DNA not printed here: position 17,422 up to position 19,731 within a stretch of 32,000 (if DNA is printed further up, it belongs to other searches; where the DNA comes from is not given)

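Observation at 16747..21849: Phosphonate (C-P) decoration pathway embedded in a Wzx/Wzy polysaccharide locus, apparently reductive (2-hydroxyethylphosphonate-type) rather than aminotransferase (AEP-type)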

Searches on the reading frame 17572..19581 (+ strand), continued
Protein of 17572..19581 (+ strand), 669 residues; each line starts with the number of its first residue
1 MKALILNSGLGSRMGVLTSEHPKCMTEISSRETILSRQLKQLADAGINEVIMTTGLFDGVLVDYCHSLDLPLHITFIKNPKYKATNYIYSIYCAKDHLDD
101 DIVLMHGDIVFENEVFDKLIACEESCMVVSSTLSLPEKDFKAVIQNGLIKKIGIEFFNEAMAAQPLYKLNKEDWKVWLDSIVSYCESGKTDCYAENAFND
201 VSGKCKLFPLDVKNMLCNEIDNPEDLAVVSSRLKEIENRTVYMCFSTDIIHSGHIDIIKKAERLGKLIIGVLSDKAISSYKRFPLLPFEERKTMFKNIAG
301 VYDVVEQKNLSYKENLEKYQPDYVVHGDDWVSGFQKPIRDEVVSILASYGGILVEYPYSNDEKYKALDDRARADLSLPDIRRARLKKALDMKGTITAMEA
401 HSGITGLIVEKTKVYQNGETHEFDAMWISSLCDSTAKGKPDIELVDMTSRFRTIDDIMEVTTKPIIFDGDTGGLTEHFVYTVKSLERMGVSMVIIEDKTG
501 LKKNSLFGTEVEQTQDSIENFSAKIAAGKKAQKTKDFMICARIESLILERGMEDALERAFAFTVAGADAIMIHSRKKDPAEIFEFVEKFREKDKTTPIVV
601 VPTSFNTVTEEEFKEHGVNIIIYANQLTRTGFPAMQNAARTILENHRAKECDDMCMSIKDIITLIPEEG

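Call 15: find_homologous_proteins(query=window:17572-19581:+, max_evalue=1e-30)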
Query window:17572-19581:+ (669 aa): 8000 proteins with E <= 1e-30 among 8000 candidates; the best 120 are listed.
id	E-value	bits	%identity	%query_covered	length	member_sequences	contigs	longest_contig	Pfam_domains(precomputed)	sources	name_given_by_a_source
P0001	0.0e+0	1512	100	100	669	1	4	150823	PF00483.30,PF13714.13,PF01467.33,PF20202.5,PF12804.14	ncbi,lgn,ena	-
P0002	0.0e+0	1480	97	100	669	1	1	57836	PF00483.30,PF13714.13,PF01467.33,PF20202.5,PF12804.14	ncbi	-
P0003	0.0e+0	1478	97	100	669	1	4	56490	PF00483.30,PF13714.13,PF01467.33,PF20202.5,PF12804.14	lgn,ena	-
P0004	0.0e+0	1312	85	100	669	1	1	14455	PF00483.30,PF13714.13,PF01467.33,PF20202.5,PF12804.14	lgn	-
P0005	0.0e+0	1294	84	100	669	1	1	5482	PF00483.30,PF13714.13,PF01467.33,PF20202.5,PF12804.14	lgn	-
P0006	0.0e+0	1284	82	100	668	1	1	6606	PF00483.30,PF13714.13,PF01467.33,PF12804.14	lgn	-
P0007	0.0e+0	1283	82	100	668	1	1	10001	PF00483.30,PF13714.13,PF01467.33,PF12804.14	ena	-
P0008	0.0e+0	1282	82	100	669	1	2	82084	PF00483.30,PF13714.13,PF01467.33,PF20202.5,PF12804.14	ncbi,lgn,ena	-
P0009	0.0e+0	1281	82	100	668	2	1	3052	PF00483.30,PF13714.13,PF01467.33,PF20202.5,PF12804.14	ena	-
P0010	0.0e+0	1277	83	100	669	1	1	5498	PF00483.30,PF13714.13,PF01467.33,PF20202.5,PF12804.14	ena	-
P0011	0.0e+0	1276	83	100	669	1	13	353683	PF00483.30,PF13714.13,PF01467.33,PF20202.5,PF12804.14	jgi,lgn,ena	-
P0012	0.0e+0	1274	81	100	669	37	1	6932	PF00483.30,PF13714.13,PF01467.33,PF12804.14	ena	-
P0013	0.0e+0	1273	84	100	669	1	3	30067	PF00483.30,PF13714.13,PF01467.33,PF20202.5,PF12804.14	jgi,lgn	-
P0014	0.0e+0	1273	83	100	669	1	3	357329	PF00483.30,PF13714.13,PF01467.33,PF20202.5,PF12804.14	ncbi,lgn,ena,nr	ncbi:MAG: phosphoenolpyruvate mutase [Lachnospiraceae bacterium]|nr:phosphoenolpyruvate mutase [Lach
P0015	0.0e+0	1272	83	100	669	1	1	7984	PF00483.30,PF13714.13,PF01467.33,PF20202.5,PF12804.14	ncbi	-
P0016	0.0e+0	1268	83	100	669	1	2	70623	PF00483.30,PF13714.13,PF01467.33,PF20202.5,PF12804.14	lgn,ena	-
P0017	0.0e+0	1265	82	100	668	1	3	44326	PF00483.30,PF13714.13,PF01467.33,PF20202.5,PF12804.14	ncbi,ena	-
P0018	0.0e+0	1265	82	100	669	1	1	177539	PF00483.30,PF13714.13,PF01467.33,PF12804.14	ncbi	-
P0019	0.0e+0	1264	81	100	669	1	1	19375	PF00483.30,PF13714.13,PF01467.33,PF20202.5,PF12804.14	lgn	-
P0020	0.0e+0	1264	82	100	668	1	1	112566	PF00483.30,PF13714.13,PF01467.33,PF20202.5,PF12804.14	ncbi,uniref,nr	ncbi:phosphoenolpyruvate phosphomutase [Ruminococcus flavefaciens 007c]|uniref:phosphoenolpyruvate m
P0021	0.0e+0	1264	81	100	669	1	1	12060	PF00483.30,PF13714.13,PF01467.33,PF12804.14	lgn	-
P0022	0.0e+0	1263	81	100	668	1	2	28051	PF00483.30,PF13714.13,PF01467.33,PF20202.5,PF12804.14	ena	-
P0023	0.0e+0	1262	82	100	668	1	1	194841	PF00483.30,PF13714.13,PF01467.33,PF20202.5,PF12804.14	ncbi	-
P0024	0.0e+0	1261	81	100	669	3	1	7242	PF00483.30,PF13714.13,PF01467.33,PF20202.5,PF12804.14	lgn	-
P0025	0.0e+0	1260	82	100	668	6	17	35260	PF00483.30,PF13714.13,PF01467.33,PF12804.14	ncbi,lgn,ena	-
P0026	0.0e+0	1259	82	99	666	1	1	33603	PF00483.30,PF13714.13,PF01467.33,PF20202.5,PF12804.14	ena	-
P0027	0.0e+0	1259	81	100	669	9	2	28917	PF13714.13,PF01467.33,PF20202.5,PF12804.14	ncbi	-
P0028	0.0e+0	1259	82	100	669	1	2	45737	PF00483.30,PF13714.13,PF01467.33,PF12804.14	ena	-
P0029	0.0e+0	1258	80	100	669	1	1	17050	PF13714.13,PF01467.33,PF12804.14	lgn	-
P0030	0.0e+0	1258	82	100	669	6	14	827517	PF13714.13,PF01467.33,PF12804.14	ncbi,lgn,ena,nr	ncbi:phosphoenolpyruvate mutase [Lachnospiraceae bacterium NLAE-zl-G231]|nr:phosphoenolpyruvate muta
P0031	0.0e+0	1258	82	100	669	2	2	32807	PF13714.13,PF01467.33,PF20202.5,PF12804.14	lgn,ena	-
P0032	0.0e+0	1258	81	100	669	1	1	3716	PF00483.30,PF13714.13,PF01467.33,PF20202.5,PF12804.14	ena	-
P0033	0.0e+0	1258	81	100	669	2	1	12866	PF00483.30,PF13714.13,PF01467.33,PF12804.14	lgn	-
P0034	0.0e+0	1258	80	100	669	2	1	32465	PF00483.30,PF13714.13,PF01467.33,PF20202.5,PF12804.14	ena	-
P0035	0.0e+0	1257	81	100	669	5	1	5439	PF00483.30,PF13714.13,PF01467.33,PF20202.5,PF12804.14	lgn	-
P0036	0.0e+0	1257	81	100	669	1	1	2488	PF00483.30,PF13714.13,PF01467.33,PF20202.5,PF12804.14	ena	-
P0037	0.0e+0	1257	82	100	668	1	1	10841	PF00483.30,PF13714.13,PF01467.33,PF20202.5,PF12804.14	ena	-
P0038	0.0e+0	1256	81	100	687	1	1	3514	PF00483.30,PF13714.13,PF01467.33,PF20202.5,PF12804.14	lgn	-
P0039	0.0e+0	1256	82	100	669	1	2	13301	PF00483.30,PF13714.13,PF01467.33,PF12804.14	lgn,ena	-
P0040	0.0e+0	1256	82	100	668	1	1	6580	PF00483.30,PF13714.13,PF01467.33,PF20202.5,PF12804.14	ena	-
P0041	0.0e+0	1255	82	100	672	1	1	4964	PF00483.30,PF13714.13,PF01467.33,PF20202.5,PF12804.14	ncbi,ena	-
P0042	0.0e+0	1255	81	100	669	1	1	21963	PF00483.30,PF13714.13,PF01467.33,PF20202.5,PF12804.14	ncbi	-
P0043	0.0e+0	1255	81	100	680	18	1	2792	PF00483.30,PF13714.13,PF01467.33,PF12804.14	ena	-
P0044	0.0e+0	1255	81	100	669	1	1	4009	PF00483.30,PF13714.13,PF01467.33,PF20202.5,PF12804.14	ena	-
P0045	0.0e+0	1254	81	100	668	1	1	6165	PF00483.30,PF13714.13,PF01467.33,PF20202.5,PF12804.14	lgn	-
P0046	0.0e+0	1254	81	100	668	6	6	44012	PF00483.30,PF13714.13,PF01467.33,PF20202.5,PF12804.14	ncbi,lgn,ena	-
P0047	0.0e+0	1254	82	100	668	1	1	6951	PF00483.30,PF13714.13,PF01467.33,PF20202.5,PF12804.14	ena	-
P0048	0.0e+0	1254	81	100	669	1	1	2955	PF00483.30,PF13714.13,PF01467.33,PF20202.5,PF12804.14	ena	-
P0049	0.0e+0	1254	82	100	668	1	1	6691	PF00483.30,PF13714.13,PF01467.33,PF20202.5,PF12804.14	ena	-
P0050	0.0e+0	1253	82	100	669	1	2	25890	PF13714.13,PF01467.33,PF12804.14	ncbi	-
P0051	0.0e+0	1253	82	100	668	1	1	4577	PF00483.30,PF13714.13,PF01467.33,PF20202.5,PF12804.14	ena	-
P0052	0.0e+0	1253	82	100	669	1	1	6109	PF00483.30,PF13714.13,PF01467.33,PF20202.5,PF12804.14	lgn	-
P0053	0.0e+0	1253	81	100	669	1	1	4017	PF00483.30,PF13714.13,PF01467.33,PF20202.5,PF12804.14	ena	-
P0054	0.0e+0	1253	81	100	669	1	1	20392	PF00483.30,PF13714.13,PF01467.33,PF12804.14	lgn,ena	-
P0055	0.0e+0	1253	80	100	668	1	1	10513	PF13714.13,PF01467.33,PF20202.5,PF12804.14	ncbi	-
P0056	0.0e+0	1253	82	100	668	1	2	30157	PF00483.30,PF13714.13,PF01467.33,PF20202.5,PF12804.14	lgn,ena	-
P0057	0.0e+0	1253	81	100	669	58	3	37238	PF13714.13,PF01467.33,PF20202.5,PF12804.14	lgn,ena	-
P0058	0.0e+0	1253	81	100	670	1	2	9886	PF00483.30,PF13714.13,PF01467.33,PF20202.5,PF12804.14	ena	-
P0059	0.0e+0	1252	81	100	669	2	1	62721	PF00483.30,PF13714.13,PF01467.33,PF20202.5,PF12804.14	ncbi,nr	ncbi:MAG: phosphoenolpyruvate mutase [Ruminococcaceae bacterium]|nr:phosphoenolpyruvate mutase [Osci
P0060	0.0e+0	1252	81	100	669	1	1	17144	PF00483.30,PF13714.13,PF01467.33,PF20202.5,PF12804.14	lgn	-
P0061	0.0e+0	1252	80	100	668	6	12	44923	PF00483.30,PF13714.13,PF01467.33,PF20202.5,PF12804.14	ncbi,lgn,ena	-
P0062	0.0e+0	1252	82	100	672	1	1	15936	PF00483.30,PF13714.13,PF01467.33,PF20202.5,PF12804.14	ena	-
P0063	0.0e+0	1252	81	100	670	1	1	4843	PF00483.30,PF13714.13,PF01467.33,PF20202.5,PF12804.14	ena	-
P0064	0.0e+0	1251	80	100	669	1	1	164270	PF00483.30,PF13714.13,PF01467.33,PF20202.5,PF12804.14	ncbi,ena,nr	ncbi:MAG: phosphoenolpyruvate mutase [Acetatifactor sp.]|nr:phosphoenolpyruvate mutase [Acetatifacto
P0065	0.0e+0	1251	82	100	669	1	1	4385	PF00483.30,PF13714.13,PF01467.33,PF20202.5,PF12804.14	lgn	-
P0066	0.0e+0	1251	81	100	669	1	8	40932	PF13714.13,PF01467.33,PF20202.5,PF12804.14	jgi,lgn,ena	-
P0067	0.0e+0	1251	81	100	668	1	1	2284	PF00483.30,PF13714.13,PF01467.33,PF20202.5,PF12804.14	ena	-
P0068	0.0e+0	1251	81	100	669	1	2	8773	PF00483.30,PF13714.13,PF01467.33,PF20202.5,PF12804.14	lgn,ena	-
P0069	0.0e+0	1250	80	100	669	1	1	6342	PF00483.30,PF13714.13,PF01467.33,PF12804.14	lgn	-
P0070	0.0e+0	1250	81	100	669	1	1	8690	PF13714.13,PF01467.33,PF12804.14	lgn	-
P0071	0.0e+0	1250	81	100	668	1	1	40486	PF00483.30,PF13714.13,PF01467.33,PF20202.5,PF12804.14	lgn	-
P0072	0.0e+0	1249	81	100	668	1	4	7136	PF00483.30,PF13714.13,PF01467.33,PF20202.5,PF12804.14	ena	-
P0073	0.0e+0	1249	81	100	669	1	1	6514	PF13714.13,PF01467.33,PF20202.5,PF12804.14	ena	-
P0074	0.0e+0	1249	81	100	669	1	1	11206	PF13714.13,PF01467.33,PF20202.5,PF12804.14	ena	-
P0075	0.0e+0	1249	81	100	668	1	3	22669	PF00483.30,PF13714.13,PF01467.33,PF20202.5,PF12804.14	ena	-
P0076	0.0e+0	1249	81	100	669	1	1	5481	PF13714.13,PF01467.33,PF20202.5,PF12804.14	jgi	-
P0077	0.0e+0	1248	80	100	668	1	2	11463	PF13714.13,PF01467.33,PF20202.5,PF12804.14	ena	-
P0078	0.0e+0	1248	81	100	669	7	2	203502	PF00483.30,PF13714.13,PF01467.33,PF20202.5,PF12804.14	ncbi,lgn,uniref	ncbi:phosphoenolpyruvate mutase [Hungatella hathewayi]|uniref:phosphoenolpyruvate mutase n=1 Tax=Hun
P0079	0.0e+0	1248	80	100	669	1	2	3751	PF00483.30,PF13714.13,PF01467.33,PF12804.14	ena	-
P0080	0.0e+0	1247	81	100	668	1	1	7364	PF00483.30,PF13714.13,PF01467.33,PF20202.5,PF12804.14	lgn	-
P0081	0.0e+0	1247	81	100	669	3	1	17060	PF13714.13,PF01467.33,PF20202.5,PF12804.14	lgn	-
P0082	0.0e+0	1247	80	100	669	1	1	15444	PF00483.30,PF13714.13,PF01467.33,PF12804.14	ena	-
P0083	0.0e+0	1246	81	100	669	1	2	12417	PF13714.13,PF01467.33,PF20202.5,PF12804.14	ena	-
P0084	0.0e+0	1246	81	100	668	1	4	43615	PF13714.13,PF01467.33,PF20202.5,PF12804.14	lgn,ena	-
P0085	0.0e+0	1246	81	100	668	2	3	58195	PF00483.30,PF13714.13,PF01467.33,PF20202.5,PF12804.14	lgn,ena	-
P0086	0.0e+0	1246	81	100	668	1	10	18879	PF13714.13,PF01467.33,PF20202.5,PF12804.14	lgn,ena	-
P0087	0.0e+0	1246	81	100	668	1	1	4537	PF13714.13,PF01467.33,PF20202.5,PF12804.14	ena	-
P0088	0.0e+0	1246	80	100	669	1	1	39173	PF00483.30,PF13714.13,PF01467.33,PF20202.5,PF12804.14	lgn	-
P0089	0.0e+0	1245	81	100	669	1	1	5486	PF00483.30,PF13714.13,PF01467.33,PF12804.14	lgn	-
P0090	0.0e+0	1245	80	100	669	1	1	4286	PF00483.30,PF13714.13,PF01467.33,PF12804.14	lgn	-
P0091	0.0e+0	1245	80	100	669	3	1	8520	PF00483.30,PF13714.13,PF01467.33,PF20202.5,PF12804.14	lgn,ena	-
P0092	0.0e+0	1245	80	100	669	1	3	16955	PF00483.30,PF13714.13,PF01467.33,PF20202.5,PF12804.14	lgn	-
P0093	0.0e+0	1245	80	100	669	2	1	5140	PF00483.30,PF13714.13,PF01467.33,PF20202.5,PF12804.14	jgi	-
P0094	0.0e+0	1245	80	100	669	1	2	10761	PF00483.30,PF13714.13,PF01467.33,PF20202.5,PF12804.14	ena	-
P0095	0.0e+0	1245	80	100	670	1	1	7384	PF00483.30,PF13714.13,PF01467.33,PF20202.5,PF12804.14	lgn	-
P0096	0.0e+0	1245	81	100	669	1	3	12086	PF13714.13,PF01467.33,PF20202.5,PF12804.14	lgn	-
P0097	0.0e+0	1245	80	100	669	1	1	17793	PF00483.30,PF13714.13,PF01467.33,PF12804.14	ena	-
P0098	0.0e+0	1244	81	100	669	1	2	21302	PF00483.30,PF13714.13,PF01467.33,PF20202.5,PF12804.14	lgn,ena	-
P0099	0.0e+0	1244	81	100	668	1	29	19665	PF00483.30,PF13714.13,PF01467.33,PF20202.5,PF12804.14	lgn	-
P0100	0.0e+0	1244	81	100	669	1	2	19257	PF00483.30,PF13714.13,PF01467.33,PF12804.14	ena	-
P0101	0.0e+0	1244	80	100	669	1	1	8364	PF00483.30,PF13714.13,PF01467.33,PF12804.14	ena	-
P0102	0.0e+0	1244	80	100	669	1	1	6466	PF00483.30,PF13714.13,PF01467.33,PF12804.14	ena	-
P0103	0.0e+0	1244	81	100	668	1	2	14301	PF13714.13,PF01467.33,PF20202.5,PF12804.14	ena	-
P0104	0.0e+0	1243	80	100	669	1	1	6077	PF00483.30,PF13714.13,PF01467.33,PF20202.5,PF12804.14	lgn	-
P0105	0.0e+0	1243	81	100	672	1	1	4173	PF00483.30,PF13714.13,PF01467.33,PF20202.5,PF12804.14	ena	-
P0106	0.0e+0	1243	80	100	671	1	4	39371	PF00483.30,PF13714.13,PF01467.33,PF20202.5,PF12804.14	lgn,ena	-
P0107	0.0e+0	1243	80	100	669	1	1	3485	PF00483.30,PF13714.13,PF01467.33,PF12804.14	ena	-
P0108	0.0e+0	1243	81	100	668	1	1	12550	PF00483.30,PF13714.13,PF01467.33,PF20202.5,PF12804.14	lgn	-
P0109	0.0e+0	1243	81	100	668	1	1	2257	PF13714.13,PF01467.33,PF20202.5,PF12804.14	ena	-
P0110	0.0e+0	1243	81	100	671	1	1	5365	PF00483.30,PF13714.13,PF01467.33,PF20202.5,PF12804.14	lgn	-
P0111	0.0e+0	1242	80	100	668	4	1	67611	PF00483.30,PF13714.13,PF01467.33,PF20202.5,PF12804.14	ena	-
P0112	0.0e+0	1242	81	100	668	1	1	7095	PF00483.30,PF13714.13,PF01467.33,PF20202.5,PF12804.14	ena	-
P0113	0.0e+0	1242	80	100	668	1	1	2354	PF00483.30,PF13714.13,PF01467.33,PF12804.14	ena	-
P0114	0.0e+0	1242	80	100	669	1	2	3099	PF00483.30,PF13714.13,PF01467.33,PF12804.14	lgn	-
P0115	0.0e+0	1241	80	100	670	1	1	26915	PF00483.30,PF13714.13,PF01467.33,PF20202.5,PF12804.14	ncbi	-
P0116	0.0e+0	1241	80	100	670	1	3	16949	PF00483.30,PF13714.13,PF01467.33,PF20202.5,PF12804.14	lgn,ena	-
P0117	0.0e+0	1241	80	100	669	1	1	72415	PF00483.30,PF13714.13,PF01467.33,PF12804.14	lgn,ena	-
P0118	0.0e+0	1241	81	100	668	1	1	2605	PF00483.30,PF13714.13,PF01467.33,PF20202.5,PF12804.14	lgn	-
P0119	0.0e+0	1241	80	100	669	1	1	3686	PF00483.30,PF13714.13,PF01467.33,PF20202.5,PF12804.14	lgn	-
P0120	0.0e+0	1241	79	100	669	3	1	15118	PF00483.30,PF13714.13,PF01467.33,PF20202.5,PF12804.14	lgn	-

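Call 17: find_encoding_contigs(protein=P0001, flank=10000, max_places=4)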
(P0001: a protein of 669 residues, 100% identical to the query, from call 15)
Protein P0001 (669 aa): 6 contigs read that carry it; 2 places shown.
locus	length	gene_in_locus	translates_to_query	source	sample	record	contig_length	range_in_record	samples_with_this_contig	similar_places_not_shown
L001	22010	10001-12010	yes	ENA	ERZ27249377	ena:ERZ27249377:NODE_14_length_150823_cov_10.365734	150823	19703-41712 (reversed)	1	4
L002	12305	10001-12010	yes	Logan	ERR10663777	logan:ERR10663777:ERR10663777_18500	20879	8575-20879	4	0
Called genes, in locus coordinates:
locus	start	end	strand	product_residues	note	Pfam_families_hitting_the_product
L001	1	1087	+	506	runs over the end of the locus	-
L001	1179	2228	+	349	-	PF01370:Epimerase, PF04321:RmlD_sub_bind, PF16363:GDP_Man_Dehyd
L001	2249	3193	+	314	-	PF01370:Epimerase, PF04321:RmlD_sub_bind (weak), PF16363:GDP_Man_Dehyd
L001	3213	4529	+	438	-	PF00483:NTP_transferase, PF01050:MannoseP_isomer, PF07883:Cupin_2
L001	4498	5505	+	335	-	PF20511:PMI_typeI_cat, PF21621:MPI_cupin_dom (faint)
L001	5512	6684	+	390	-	PF14907:NTP_transf_5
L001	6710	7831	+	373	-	PF20706:GT4-conflict (weak), PF00534:Glycos_transf_1, PF13692:Glyco_trans_1_4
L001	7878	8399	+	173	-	PF01757:Acyl_transf_3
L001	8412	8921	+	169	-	PF01757:Acyl_transf_3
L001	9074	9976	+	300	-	PF04991:LicD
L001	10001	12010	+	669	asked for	PF00483:NTP_transferase (weak), PF12804:NTP_transf_3, PF20202:DUF6564 (faint), PF01467:CTP_transf_like, PF13714:PEP_mutase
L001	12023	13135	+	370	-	PF00465:Fe-ADH, PF13685:Fe-ADH_2, PF25137:ADH_Fe_C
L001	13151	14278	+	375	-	PF02776:TPP_enzyme_N, PF02775:TPP_enzyme_C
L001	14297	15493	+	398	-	PF14907:NTP_transf_5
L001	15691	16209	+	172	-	PF08282:Hydrolase_3 (weak)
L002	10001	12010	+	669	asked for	PF00483:NTP_transferase (weak), PF12804:NTP_transf_3, PF20202:DUF6564 (faint), PF01467:CTP_transf_like, PF13714:PEP_mutase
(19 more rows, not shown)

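Call 22: find_related_loci(query=window:17572-19581:+, collection=genome_contigs, flank=10000)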
Query window:17572-19581:+ (669 aa) in genome_contigs; peptide patterns used: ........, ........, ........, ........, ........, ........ (x = any residue, [..] = any of these).
598 stretches matched a pattern (row limit reached: there are more); 586 encode a relative of the query (tblastn E <= 1e-3); the best 80 are kept; 80 distinct loci.
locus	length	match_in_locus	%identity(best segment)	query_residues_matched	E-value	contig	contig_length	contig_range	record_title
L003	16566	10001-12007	97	1-669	0e+0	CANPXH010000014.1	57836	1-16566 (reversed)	MAG: uncultured Clostridia bacterium isolate Lapin-004__bin79 genome assembly, contig: Lapin-004__NODE_591_length_57836_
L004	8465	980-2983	81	1-668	0e+0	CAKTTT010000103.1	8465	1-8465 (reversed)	MAG: uncultured Eubacteriales bacterium isolate REFINED_METABAT215_SUBJECT_CONTIGS_1500_ASSEMBLY_K77_MERGED__Pilot_MoBio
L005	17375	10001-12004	83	1-668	0e+0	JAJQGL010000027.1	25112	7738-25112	MAG: Clostridiaceae bacterium isolate U.11_7 NODE_259_length_25112_cov_13.433651, whole genome shotgun sequence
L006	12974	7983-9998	82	1-668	0e+0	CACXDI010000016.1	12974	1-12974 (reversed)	MAG: uncultured Ruminococcus sp. isolate RUG11149 genome assembly, contig: RUG11149_asm_16, whole genome shotgun sequenc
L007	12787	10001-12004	80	1-668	0e+0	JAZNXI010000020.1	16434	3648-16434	MAG: Lachnospiraceae bacterium isolate T1900044779_TS20190245.MAGScoT_cleanbin_000031 SGB_2541_k141_824147, whole genome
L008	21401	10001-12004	81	1-668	0e+0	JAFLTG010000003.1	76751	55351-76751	MAG: Lachnospiraceae bacterium isolate HAN047 Seq3, whole genome shotgun sequence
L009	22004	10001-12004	83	1-668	0e+0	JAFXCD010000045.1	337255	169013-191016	MAG: Lachnospiraceae bacterium isolate RGIG6281 Sheep_Rectum-3__c2076, whole genome shotgun sequence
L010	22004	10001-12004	80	1-668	0e+0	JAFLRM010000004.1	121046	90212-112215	MAG: Acetatifactor sp. isolate HAN001 Seq4, whole genome shotgun sequence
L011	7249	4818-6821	80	1-668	0e+0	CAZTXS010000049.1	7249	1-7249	MAG TPA_asm: uncultured Ruminococcus sp. isolate SRP222994_co1_409 genome assembly, contig: NODE_21018_length_7249_cov_3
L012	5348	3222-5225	80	1-668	0e+0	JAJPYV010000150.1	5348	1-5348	MAG: Prevotella sp. isolate AH.B5_7 NODE_1356_length_5348_cov_9.764595, whole genome shotgun sequence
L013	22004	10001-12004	80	1-668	0e+0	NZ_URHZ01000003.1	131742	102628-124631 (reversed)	Uncultured Clostridium sp. isolate UMGS1015, whole genome shotgun sequence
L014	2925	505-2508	80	1-668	0e+0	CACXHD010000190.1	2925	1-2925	MAG: uncultured Lachnospiraceae bacterium isolate RUG11252 genome assembly, contig: RUG11252_asm_190, whole genome shotg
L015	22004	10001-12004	79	1-668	0e+0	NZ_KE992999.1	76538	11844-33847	[Clostridium] symbiosum ATCC 14940 Scaffold580, whole genome shotgun sequence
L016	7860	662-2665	80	1-668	0e+0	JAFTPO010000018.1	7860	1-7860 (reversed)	MAG: Lachnospiraceae bacterium isolate RGIG4033 Roe_deer_Cecum-5__c1317, whole genome shotgun sequence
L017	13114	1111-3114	80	1-668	0e+0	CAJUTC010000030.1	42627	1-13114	MAG TPA_asm: uncultured Lachnospiraceae bacterium isolate MGBC165045 genome assembly, contig: MGBC165045.30, whole genom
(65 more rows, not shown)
